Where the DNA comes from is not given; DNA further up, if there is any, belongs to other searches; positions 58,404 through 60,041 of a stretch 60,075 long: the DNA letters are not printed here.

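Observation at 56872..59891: Export module replaced: short TPR protein plus an OPX/Wza-like protein with a coiled coil inserted into its SLBB domain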

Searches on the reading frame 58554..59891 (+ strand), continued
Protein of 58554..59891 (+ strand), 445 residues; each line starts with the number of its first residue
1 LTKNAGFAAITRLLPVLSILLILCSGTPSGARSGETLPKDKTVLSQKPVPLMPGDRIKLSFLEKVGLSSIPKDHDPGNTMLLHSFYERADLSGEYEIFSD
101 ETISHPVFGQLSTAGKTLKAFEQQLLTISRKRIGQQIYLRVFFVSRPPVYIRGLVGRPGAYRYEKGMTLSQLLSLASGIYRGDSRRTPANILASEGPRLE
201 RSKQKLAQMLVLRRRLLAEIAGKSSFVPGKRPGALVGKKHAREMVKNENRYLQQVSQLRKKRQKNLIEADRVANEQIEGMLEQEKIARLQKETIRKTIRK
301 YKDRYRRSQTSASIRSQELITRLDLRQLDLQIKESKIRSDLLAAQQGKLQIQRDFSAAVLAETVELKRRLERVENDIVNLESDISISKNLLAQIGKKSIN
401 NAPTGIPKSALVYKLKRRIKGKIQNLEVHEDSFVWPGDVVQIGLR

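Call 77: search_protein_families(library=pfam, proteins=[L020:11677-12945:-, L020:8533-9924:+, L017:7822-9267:+, L019:8140-9609:+, L006:8508-9866:+, L020:4649-5671:-, L020:3641-4648:-, L017:4035-5162:-], max_evalue=0.01)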
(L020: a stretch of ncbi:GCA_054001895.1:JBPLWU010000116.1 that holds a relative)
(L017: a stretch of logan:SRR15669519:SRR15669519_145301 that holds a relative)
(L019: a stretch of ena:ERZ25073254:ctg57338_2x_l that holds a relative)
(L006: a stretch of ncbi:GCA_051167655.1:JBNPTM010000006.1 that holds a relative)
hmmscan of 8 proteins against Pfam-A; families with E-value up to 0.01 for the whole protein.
L020:11677-12945:- (422 aa): 0 families

L020:8533-9924:+ (463 aa): 2 families
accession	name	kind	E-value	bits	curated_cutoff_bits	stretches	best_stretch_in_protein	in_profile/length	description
PF13428.12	TPR_14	-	0.00055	20.8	23.5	0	162-186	5-29/44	Tetratricopeptide repeat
PF01535.26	PPR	-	0.0088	16.7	25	0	166-187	8-29/31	PPR repeat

L017:7822-9267:+ (481 aa): 2 families
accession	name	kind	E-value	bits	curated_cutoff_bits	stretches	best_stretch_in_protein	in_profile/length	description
PF14559.12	TPR_19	-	2.2e-05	25.2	25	1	257-295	21-60/68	Tetratricopeptide repeat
PF13428.12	TPR_14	-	3.4e-05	24.6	23.5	0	262-294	2-34/44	Tetratricopeptide repeat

L019:8140-9609:+ (489 aa): 1 family
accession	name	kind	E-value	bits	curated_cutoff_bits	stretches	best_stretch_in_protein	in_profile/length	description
PF14559.12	TPR_19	-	0.00037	21.2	25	0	250-290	10-53/68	Tetratricopeptide repeat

L006:8508-9866:+ (452 aa): 8 families
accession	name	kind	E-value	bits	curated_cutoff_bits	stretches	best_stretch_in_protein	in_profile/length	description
PF14559.12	TPR_19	-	3.8e-11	43.6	25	1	33-90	1-58/68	Tetratricopeptide repeat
PF13428.12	TPR_14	-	6.9e-09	36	23.5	1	59-95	3-39/44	Tetratricopeptide repeat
PF13176.12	TPR_7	-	2.6e-07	30.7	27.9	1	60-90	2-32/36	Tetratricopeptide repeat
PF13432.12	TPR_16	-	3e-06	28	32.7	1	32-90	6-64/65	Tetratricopeptide repeat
PF12895.13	ANAPC3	-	0.00017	22.2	27.2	1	37-83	3-49/82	Anaphase-promoting complex, cyclosome, subunit 3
PF13424.12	TPR_12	-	0.00044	20.8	30.1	1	33-87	13-75/77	Tetratricopeptide repeat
PF07719.23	TPR_2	-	0.0023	18.4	27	1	58-90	2-34/34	Tetratricopeptide repeat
PF13371.12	TPR_9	-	0.0077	16.7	35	1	36-93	8-65/73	Tetratricopeptide repeat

L020:4649-5671:- (340 aa): 0 families

L020:3641-4648:- (335 aa): 1 family
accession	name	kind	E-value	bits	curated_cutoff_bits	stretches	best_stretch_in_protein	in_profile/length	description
PF04114.19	Gaa1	-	0.003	17.1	28.6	1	10-113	359-461/497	Gaa1-like, GPI transamidase component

L017:4035-5162:- (375 aa): 0 families

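Call 80: list_cluster_members(proteins=[P0024, P0022, P0023, P0002, P0006, P0025, P0026, P0028, P0030, L020:1963-3576:-])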
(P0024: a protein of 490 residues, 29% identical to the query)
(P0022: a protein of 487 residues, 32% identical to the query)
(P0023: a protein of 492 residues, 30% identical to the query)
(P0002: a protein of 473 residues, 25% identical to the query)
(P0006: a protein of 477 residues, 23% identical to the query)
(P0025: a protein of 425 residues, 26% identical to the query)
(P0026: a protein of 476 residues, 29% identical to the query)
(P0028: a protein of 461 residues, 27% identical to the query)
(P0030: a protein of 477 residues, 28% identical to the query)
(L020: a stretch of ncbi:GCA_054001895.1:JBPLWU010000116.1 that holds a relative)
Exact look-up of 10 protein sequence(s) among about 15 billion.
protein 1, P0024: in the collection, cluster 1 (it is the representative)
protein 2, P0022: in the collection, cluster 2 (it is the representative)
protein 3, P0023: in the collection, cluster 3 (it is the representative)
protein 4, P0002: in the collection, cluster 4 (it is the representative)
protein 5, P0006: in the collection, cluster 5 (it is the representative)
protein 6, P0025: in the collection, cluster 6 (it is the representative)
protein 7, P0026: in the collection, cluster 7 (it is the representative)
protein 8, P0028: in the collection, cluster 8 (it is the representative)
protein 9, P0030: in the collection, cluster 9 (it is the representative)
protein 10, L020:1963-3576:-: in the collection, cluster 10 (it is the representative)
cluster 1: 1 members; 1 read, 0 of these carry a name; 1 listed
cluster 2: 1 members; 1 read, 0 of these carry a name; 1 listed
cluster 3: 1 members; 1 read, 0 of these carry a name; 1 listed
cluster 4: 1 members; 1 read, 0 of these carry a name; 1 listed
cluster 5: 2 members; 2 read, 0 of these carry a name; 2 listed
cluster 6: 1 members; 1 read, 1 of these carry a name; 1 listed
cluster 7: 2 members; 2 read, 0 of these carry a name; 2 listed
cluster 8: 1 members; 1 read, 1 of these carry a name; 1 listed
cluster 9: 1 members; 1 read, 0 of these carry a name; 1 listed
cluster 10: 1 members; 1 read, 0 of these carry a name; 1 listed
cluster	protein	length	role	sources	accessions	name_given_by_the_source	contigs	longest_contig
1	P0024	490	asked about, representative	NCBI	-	-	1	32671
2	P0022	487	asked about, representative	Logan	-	-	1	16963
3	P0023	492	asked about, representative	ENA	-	-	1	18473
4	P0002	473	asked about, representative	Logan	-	-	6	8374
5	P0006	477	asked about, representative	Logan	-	-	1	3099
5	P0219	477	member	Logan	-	-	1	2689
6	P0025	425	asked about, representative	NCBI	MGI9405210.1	MAG: polysaccharide biosynthesis/export family protein, partial [Hyphomicrobiaceae ...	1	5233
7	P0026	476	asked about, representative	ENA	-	-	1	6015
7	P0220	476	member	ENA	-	-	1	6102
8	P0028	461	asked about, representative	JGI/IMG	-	exopolysaccharide production protein ExoF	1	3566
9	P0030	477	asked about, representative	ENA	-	-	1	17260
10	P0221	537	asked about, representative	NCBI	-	-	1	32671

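Call 87: search_solved_structures(query=A3, max_evalue=10)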
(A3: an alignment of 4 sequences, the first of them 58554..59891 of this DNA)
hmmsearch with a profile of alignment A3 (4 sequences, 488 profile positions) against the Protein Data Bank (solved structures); distinct sequences matched with E-value up to 10: 18.
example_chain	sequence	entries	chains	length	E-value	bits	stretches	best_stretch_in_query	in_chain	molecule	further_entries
9n9a_A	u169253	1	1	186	9.1e-08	34.5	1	130-225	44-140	Polysaccharide export protein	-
2w8i_A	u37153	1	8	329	0.00035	22.7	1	137-221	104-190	PUTATIVE OUTER MEMBRANE LIPOPROTEIN WZA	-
2w8h_A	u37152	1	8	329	0.00036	22.6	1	137-221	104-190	PUTATIVE OUTER MEMBRANE LIPOPROTEIN WZA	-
2j58_A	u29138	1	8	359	0.00045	22.3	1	137-221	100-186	OUTER MEMBRANE LIPOPROTEIN WZA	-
9v6l_D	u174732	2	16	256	0.031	16.2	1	135-220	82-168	Biofilm formation protein PslD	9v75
26gs_O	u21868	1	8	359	0.055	15.4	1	137-220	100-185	Putative polysaccharide export protein Wza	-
9xgv_C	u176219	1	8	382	0.065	15.2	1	137-220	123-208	Putative polysaccharide export protein Wza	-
9r60_A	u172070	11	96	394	0.073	15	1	137-220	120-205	Putative polysaccharide export protein Wza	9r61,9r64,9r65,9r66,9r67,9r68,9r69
7xfd_A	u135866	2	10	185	0.076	15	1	137-221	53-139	Polysaccharide export protein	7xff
8dss_A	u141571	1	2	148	0.089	14.7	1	191-237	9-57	ComE operon protein 1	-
8dfk_A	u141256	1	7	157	0.29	13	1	191-236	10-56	ComE operon protein 1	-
7p48_6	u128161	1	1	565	0.4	12.6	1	316-366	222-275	ABC-F type ribosomal protection protein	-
9lhs_A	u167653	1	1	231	0.91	11.4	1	191-218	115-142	DUF3494 domain-containing protein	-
8uad_B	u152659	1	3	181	1.1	11.1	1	377-439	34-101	Hemagglutinin HA2 chain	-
9li0_A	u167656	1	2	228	1.5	10.7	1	191-218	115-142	DUF3494 domain-containing protein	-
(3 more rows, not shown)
